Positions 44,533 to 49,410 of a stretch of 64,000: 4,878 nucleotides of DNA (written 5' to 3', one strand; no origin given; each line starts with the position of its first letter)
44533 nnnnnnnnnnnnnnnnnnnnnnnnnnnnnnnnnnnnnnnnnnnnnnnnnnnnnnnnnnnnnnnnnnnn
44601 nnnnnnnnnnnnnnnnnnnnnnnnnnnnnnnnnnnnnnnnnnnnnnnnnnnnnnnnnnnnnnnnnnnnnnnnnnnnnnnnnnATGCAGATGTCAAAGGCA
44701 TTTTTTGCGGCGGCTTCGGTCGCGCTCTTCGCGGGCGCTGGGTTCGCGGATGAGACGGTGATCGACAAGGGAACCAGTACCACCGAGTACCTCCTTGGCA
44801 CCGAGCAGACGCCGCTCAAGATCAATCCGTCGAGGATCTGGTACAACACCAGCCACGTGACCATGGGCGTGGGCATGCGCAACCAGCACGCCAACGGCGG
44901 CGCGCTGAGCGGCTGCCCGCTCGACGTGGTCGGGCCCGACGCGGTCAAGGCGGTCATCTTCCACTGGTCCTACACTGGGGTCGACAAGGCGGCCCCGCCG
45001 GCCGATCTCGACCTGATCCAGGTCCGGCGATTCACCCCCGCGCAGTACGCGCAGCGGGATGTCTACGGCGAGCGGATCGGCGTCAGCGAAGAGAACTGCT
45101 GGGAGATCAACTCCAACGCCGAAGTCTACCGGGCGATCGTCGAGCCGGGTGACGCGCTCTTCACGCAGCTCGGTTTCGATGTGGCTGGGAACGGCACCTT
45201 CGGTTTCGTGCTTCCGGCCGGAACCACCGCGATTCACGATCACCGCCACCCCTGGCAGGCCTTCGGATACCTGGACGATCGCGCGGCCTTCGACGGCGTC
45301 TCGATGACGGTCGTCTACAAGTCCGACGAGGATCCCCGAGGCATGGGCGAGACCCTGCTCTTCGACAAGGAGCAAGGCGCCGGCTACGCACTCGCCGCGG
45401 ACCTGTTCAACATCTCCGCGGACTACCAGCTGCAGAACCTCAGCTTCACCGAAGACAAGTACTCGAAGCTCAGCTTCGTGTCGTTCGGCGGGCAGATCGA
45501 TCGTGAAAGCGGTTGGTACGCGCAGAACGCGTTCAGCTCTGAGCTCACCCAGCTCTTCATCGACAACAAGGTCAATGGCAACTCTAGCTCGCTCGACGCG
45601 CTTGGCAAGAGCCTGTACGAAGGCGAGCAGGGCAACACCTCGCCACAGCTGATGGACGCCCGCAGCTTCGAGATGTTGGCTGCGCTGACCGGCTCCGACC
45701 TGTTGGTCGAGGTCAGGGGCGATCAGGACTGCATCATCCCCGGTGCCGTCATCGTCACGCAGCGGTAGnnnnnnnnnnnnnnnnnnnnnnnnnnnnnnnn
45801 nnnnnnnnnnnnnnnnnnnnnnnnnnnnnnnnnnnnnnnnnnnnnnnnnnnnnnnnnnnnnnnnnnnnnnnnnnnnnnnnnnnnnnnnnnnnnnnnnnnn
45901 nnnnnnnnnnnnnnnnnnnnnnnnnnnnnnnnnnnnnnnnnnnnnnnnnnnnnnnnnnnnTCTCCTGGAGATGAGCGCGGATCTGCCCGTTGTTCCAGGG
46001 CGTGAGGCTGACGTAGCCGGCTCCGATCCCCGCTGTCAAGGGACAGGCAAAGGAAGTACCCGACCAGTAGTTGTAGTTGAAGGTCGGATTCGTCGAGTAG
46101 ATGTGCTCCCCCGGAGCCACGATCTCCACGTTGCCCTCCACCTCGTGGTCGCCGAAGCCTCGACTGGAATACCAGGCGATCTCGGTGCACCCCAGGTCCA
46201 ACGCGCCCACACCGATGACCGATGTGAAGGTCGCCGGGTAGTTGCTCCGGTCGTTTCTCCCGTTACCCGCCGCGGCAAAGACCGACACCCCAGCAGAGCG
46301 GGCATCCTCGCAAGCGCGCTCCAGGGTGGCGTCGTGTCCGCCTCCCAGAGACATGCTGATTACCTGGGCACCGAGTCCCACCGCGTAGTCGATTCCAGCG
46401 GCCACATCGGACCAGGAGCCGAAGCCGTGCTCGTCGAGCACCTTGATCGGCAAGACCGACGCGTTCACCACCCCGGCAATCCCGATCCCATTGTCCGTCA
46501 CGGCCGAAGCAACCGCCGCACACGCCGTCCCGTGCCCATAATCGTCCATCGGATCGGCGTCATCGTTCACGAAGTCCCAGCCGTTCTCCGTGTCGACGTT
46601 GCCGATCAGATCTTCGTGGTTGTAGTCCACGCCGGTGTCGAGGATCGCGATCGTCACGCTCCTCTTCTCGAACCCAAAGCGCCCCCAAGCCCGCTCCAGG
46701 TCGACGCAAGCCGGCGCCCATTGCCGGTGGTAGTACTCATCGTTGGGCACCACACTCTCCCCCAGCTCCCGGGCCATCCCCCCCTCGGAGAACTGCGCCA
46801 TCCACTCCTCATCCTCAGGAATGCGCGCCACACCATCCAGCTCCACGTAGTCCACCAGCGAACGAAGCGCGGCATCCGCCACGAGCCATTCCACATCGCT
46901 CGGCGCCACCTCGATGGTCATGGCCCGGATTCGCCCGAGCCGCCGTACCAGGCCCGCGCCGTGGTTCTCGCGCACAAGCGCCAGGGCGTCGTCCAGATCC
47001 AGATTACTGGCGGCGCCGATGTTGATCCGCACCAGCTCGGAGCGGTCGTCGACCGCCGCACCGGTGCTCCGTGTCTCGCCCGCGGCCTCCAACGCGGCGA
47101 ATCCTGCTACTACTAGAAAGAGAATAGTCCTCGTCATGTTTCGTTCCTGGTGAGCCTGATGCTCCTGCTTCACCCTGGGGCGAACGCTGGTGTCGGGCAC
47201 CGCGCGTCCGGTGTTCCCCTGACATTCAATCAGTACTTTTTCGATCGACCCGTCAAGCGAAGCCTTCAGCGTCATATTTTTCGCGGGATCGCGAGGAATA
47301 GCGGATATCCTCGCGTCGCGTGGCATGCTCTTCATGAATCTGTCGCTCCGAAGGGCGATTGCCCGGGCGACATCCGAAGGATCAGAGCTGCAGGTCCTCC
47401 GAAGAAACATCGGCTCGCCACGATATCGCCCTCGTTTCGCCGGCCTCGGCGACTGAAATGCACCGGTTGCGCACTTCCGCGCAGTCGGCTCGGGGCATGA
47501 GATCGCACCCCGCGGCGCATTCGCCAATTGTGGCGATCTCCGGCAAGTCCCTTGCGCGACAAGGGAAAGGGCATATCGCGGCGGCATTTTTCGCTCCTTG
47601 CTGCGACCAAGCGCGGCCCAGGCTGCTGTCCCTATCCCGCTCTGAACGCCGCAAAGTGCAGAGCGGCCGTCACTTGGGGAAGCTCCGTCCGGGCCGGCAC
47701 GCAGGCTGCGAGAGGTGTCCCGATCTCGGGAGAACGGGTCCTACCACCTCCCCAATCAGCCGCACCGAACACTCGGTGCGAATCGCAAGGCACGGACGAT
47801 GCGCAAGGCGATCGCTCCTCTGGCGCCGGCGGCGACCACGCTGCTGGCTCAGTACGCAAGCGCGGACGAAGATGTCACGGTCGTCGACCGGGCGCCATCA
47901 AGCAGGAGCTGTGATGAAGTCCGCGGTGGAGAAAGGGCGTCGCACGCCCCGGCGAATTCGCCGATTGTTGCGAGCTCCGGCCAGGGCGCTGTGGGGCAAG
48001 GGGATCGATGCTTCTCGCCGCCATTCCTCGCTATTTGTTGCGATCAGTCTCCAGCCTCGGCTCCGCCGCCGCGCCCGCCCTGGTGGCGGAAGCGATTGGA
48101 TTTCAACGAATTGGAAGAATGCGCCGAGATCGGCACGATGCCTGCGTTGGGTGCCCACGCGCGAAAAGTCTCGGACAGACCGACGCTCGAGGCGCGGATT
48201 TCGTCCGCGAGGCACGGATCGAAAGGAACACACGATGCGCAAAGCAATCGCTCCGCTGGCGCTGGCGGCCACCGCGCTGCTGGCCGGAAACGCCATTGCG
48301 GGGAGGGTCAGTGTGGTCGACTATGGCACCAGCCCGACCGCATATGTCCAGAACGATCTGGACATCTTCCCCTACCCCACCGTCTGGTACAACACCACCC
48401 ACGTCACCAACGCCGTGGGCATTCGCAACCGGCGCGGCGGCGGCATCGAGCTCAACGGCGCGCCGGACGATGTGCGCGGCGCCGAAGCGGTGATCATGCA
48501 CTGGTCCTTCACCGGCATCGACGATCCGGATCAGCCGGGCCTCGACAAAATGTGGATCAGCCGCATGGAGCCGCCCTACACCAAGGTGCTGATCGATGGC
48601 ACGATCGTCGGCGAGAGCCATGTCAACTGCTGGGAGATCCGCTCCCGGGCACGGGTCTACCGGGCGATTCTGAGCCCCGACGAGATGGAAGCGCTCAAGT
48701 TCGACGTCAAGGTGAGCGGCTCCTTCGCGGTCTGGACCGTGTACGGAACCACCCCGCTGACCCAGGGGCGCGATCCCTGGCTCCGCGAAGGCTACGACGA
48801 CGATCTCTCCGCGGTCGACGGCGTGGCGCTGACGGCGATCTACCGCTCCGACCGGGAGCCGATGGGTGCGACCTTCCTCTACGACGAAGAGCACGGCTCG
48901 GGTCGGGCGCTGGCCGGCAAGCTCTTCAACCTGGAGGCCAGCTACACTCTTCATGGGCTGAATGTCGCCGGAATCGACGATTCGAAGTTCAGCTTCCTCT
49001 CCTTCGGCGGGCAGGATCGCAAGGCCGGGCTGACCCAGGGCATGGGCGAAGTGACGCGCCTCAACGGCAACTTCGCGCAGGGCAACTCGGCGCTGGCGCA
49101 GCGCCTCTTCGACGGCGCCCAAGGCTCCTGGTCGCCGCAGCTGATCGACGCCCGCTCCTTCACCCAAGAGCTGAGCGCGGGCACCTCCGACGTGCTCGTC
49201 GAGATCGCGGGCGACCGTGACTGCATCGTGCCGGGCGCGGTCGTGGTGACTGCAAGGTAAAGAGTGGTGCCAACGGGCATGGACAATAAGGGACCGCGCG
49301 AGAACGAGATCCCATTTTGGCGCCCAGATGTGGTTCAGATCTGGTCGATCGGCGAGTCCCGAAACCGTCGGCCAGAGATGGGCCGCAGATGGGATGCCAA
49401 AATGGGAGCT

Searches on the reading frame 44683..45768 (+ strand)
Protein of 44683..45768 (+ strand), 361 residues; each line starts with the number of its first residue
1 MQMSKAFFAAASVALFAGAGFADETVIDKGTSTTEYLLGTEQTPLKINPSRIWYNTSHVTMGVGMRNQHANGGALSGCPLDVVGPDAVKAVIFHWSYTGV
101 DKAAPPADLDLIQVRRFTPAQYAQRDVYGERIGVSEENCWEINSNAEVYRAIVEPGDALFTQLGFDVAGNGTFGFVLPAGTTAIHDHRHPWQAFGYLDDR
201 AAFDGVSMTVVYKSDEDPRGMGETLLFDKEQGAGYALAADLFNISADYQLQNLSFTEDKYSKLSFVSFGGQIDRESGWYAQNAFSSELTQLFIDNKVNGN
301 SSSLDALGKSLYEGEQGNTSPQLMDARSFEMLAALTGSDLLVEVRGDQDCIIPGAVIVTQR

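Call 69: search_solved_structures(query=window:44683-45768:+, max_evalue=1)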
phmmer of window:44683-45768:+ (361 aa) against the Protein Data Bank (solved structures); distinct sequences matched with E-value up to 1: 0.

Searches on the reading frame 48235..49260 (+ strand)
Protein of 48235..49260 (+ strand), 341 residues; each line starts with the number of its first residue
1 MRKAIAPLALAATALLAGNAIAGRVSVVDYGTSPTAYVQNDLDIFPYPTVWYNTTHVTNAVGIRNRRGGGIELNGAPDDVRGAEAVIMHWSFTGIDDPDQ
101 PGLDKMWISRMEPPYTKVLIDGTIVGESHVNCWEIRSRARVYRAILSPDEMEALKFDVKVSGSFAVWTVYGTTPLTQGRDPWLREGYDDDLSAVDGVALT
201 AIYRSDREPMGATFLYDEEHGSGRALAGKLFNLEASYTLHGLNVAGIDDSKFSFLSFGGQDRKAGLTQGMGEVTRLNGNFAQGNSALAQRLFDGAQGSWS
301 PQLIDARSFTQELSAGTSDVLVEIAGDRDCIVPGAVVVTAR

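Call 79: find_homologous_proteins(query=window:48235-49260:+, max_evalue=0.00001)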
Query window:48235-49260:+ (341 aa): 4 proteins with E <= 0.00001 among 8000 candidates.
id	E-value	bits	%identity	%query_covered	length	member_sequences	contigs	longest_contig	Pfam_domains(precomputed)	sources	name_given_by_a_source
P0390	5.0e-228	774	100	100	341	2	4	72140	-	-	-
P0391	2.3e-97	344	51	100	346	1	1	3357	-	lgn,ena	-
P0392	5.2e-73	264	44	100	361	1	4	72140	-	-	-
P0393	1.6e-57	213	42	82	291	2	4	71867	-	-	-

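Call 80: find_encoding_contigs(protein=P0391, flank=5000)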
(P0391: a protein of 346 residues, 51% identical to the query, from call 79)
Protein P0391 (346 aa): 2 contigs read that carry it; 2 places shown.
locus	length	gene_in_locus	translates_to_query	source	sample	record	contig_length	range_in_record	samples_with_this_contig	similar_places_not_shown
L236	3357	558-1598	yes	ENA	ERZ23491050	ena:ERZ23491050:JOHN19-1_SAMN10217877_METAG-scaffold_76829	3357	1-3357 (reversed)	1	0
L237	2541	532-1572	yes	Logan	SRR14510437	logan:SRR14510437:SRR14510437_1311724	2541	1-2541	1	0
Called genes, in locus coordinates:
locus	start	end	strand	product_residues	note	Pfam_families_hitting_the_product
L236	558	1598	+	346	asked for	-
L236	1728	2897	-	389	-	-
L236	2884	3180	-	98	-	PF01883:FeS_assembly_P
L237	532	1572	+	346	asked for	-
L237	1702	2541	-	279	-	?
